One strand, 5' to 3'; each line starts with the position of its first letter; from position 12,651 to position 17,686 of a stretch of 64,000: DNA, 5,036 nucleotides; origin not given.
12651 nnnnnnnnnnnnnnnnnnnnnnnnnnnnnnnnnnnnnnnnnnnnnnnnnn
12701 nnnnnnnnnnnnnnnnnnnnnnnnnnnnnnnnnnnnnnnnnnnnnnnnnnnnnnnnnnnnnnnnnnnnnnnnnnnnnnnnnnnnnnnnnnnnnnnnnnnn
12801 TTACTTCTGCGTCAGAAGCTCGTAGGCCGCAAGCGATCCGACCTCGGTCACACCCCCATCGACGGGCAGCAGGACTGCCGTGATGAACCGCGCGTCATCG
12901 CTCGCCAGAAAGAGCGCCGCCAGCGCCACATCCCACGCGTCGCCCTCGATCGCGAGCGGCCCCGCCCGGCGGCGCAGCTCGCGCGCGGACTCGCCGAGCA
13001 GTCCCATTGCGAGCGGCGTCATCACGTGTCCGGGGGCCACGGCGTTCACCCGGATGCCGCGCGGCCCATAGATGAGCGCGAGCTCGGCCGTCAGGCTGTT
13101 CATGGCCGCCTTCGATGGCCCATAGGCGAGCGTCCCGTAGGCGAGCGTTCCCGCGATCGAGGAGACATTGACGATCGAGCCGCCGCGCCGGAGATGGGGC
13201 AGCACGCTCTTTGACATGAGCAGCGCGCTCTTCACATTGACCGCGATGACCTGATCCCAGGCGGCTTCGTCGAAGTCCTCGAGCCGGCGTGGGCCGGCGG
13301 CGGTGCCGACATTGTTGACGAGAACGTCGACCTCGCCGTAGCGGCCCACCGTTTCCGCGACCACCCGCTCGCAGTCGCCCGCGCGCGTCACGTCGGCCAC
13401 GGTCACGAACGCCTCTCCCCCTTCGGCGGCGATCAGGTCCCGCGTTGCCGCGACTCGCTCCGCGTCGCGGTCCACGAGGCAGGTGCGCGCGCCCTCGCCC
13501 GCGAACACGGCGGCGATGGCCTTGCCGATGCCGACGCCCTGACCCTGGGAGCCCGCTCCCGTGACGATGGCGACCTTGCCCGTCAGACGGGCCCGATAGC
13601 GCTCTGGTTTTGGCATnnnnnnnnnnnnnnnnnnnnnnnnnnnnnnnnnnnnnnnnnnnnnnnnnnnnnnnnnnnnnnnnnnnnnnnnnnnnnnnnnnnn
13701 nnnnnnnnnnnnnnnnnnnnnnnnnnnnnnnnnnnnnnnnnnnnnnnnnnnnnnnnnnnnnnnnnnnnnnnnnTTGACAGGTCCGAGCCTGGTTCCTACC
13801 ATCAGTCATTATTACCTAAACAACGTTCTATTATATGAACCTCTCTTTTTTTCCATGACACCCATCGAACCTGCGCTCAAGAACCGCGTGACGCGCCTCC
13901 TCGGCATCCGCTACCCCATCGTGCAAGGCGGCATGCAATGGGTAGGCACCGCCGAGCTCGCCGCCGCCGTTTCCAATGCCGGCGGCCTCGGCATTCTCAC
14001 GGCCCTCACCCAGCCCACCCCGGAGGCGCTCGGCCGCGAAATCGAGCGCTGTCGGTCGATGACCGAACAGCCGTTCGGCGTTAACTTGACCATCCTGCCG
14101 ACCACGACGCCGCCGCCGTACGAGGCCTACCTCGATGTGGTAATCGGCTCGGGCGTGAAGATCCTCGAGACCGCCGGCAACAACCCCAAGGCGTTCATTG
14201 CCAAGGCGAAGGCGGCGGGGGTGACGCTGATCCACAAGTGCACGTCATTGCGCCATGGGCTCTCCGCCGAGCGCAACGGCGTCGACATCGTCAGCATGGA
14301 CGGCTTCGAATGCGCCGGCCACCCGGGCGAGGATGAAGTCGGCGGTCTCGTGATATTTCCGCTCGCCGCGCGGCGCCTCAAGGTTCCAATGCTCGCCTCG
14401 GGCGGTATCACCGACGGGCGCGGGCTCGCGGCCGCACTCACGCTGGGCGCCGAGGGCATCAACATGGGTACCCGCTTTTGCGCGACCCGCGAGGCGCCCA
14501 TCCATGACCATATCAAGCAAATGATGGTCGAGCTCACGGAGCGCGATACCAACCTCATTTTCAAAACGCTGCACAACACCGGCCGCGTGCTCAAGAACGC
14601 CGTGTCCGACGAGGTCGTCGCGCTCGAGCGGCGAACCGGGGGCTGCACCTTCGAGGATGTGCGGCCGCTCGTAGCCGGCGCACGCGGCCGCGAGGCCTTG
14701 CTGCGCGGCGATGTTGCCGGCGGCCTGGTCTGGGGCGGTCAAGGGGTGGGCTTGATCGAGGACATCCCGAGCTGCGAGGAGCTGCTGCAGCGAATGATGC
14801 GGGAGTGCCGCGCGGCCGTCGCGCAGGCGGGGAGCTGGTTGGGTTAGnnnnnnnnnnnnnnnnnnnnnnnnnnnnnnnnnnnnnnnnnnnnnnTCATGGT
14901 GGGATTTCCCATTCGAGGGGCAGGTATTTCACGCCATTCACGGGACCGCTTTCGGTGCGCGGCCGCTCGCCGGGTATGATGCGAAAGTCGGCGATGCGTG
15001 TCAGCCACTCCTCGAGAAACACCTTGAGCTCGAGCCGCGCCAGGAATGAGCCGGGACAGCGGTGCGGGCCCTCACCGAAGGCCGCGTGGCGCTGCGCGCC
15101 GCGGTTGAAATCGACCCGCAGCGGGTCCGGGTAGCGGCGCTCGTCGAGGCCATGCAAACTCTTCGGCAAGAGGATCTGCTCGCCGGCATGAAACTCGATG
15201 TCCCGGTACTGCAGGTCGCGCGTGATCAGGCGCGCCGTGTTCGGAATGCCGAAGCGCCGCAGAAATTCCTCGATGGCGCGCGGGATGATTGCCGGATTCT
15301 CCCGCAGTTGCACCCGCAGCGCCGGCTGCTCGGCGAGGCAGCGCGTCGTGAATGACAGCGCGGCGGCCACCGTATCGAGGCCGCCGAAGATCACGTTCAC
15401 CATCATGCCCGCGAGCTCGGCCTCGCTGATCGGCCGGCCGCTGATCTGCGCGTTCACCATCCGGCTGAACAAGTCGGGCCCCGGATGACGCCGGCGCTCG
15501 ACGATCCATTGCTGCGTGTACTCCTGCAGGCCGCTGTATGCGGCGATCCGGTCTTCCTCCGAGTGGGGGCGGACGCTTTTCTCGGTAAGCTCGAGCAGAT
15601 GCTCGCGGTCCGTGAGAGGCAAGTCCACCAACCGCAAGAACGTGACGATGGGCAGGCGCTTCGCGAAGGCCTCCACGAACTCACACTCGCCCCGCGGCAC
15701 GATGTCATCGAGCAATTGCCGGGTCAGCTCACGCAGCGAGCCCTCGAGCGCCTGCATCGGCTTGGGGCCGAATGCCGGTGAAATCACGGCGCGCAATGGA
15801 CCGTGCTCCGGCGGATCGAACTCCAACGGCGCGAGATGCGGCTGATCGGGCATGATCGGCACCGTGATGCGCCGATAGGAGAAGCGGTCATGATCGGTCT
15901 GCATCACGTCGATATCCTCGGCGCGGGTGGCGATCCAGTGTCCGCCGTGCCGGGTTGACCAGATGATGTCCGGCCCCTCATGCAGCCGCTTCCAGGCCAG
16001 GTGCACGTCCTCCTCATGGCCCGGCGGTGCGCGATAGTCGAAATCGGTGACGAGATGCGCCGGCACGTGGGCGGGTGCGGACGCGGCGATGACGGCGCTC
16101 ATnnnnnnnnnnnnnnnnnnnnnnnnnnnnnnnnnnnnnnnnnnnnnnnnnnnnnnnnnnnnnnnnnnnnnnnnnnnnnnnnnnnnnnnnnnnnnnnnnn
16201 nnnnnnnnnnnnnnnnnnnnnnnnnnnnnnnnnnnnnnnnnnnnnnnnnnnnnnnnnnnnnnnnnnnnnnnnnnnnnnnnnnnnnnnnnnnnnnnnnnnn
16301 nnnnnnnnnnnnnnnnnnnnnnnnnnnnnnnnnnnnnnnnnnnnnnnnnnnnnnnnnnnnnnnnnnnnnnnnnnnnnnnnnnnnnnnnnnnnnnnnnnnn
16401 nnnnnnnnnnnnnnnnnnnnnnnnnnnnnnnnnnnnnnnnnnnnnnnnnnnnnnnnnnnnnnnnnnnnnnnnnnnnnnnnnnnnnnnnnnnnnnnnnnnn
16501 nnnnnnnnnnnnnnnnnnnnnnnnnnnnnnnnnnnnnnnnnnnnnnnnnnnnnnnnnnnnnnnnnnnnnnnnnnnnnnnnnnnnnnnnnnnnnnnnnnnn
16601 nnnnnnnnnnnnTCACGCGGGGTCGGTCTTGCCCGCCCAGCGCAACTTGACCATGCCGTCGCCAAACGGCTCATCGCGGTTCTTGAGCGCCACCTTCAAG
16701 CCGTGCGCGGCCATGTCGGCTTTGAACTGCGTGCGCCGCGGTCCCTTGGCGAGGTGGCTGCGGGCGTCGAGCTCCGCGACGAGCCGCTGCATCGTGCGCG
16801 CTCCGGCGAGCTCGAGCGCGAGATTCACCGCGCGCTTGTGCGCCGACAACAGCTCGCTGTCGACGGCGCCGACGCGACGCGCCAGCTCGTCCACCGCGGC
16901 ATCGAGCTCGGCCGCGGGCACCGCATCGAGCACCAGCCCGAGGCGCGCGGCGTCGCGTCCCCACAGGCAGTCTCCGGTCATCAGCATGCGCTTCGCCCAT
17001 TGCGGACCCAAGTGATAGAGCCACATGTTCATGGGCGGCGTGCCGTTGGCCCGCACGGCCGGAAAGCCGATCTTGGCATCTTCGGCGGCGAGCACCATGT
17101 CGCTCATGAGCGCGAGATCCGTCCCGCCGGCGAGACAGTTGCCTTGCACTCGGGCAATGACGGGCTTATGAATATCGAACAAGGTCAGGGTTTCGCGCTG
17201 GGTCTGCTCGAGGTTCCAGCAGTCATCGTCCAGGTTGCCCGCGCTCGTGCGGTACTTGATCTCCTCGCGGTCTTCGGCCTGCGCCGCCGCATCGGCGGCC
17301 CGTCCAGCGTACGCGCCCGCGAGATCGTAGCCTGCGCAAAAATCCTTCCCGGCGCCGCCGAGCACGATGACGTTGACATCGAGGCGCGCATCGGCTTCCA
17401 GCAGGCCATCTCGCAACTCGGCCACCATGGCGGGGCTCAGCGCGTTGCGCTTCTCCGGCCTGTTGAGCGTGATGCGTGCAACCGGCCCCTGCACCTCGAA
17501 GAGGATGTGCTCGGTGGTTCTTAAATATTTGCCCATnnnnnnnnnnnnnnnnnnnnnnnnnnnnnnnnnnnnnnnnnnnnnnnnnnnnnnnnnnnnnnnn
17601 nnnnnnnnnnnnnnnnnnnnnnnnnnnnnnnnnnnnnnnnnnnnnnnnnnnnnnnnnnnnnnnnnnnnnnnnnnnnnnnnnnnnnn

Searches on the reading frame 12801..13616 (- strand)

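Call 49: search_protein_families(library=pfam, proteins=[window:12801-13616:-], max_evalue=0.000001)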
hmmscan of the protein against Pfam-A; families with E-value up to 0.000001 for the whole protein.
window:12801-13616:- (271 aa): 2 families
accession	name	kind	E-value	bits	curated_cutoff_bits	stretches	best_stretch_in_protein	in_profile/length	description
PF13561.12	adh_short_C2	-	1.3e-58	198.8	27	1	29-257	7-236/236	Enoyl-(Acyl carrier protein) reductase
PF00106.31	adh_short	-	1.4e-49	168.7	26.6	1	14-204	1-188/195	short chain dehydrogenase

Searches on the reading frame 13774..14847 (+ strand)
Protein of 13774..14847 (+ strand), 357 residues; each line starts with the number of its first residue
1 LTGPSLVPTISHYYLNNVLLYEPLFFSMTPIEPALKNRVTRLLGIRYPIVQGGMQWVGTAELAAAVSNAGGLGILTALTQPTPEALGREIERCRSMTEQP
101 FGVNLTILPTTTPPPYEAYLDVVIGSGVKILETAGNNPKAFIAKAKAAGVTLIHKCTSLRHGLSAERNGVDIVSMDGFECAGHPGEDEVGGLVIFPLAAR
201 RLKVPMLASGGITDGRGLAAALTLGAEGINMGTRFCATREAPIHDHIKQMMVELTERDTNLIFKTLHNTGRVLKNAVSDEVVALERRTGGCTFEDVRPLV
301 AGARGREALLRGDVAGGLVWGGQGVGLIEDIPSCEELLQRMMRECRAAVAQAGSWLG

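Call 49: search_protein_families(library=pfam, proteins=[window:13774-14847:+], max_evalue=0.000001)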
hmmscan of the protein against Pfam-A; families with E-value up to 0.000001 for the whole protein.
window:13774-14847:+ (357 aa): 2 families
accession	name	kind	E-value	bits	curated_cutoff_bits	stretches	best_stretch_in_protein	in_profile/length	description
PF03060.21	NMO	-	1.5e-54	186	28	1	37-343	2-330/331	Nitronate monooxygenase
PF00478.31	IMPDH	-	1.2e-12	48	25.6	0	17-95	6-81/345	IMP dehydrogenase / GMP reductase domain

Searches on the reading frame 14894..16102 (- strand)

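Call 49: search_protein_families(library=pfam, proteins=[window:14894-16102:-], max_evalue=0.000001)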
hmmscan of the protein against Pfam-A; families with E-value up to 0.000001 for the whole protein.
window:14894-16102:- (402 aa): 1 family
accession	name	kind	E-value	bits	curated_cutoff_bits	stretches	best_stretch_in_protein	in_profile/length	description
PF00067.27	p450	-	5.6e-16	58.8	22.8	1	192-369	216-431/462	Cytochrome P450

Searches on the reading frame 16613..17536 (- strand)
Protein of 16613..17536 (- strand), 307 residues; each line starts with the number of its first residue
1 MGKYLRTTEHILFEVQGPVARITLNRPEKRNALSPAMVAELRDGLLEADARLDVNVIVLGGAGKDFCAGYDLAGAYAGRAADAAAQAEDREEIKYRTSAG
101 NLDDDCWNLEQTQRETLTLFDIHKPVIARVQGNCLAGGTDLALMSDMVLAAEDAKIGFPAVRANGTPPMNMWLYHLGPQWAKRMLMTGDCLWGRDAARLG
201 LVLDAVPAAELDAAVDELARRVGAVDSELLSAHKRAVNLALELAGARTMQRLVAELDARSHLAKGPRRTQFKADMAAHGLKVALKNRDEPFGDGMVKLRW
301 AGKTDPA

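Call 49: search_protein_families(library=pfam, proteins=[window:16613-17536:-], max_evalue=0.000001)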
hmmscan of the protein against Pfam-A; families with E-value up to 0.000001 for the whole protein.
window:16613-17536:- (307 aa): 2 families
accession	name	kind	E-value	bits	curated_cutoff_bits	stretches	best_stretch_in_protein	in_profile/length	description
PF00378.25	ECH_1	-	4.7e-37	128.1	27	2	110-249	75-217/251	Enoyl-CoA hydratase/isomerase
PF16113.10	ECH_2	-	2.6e-21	76.9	27.2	1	20-229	2-198/335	Enoyl-CoA hydratase/isomerase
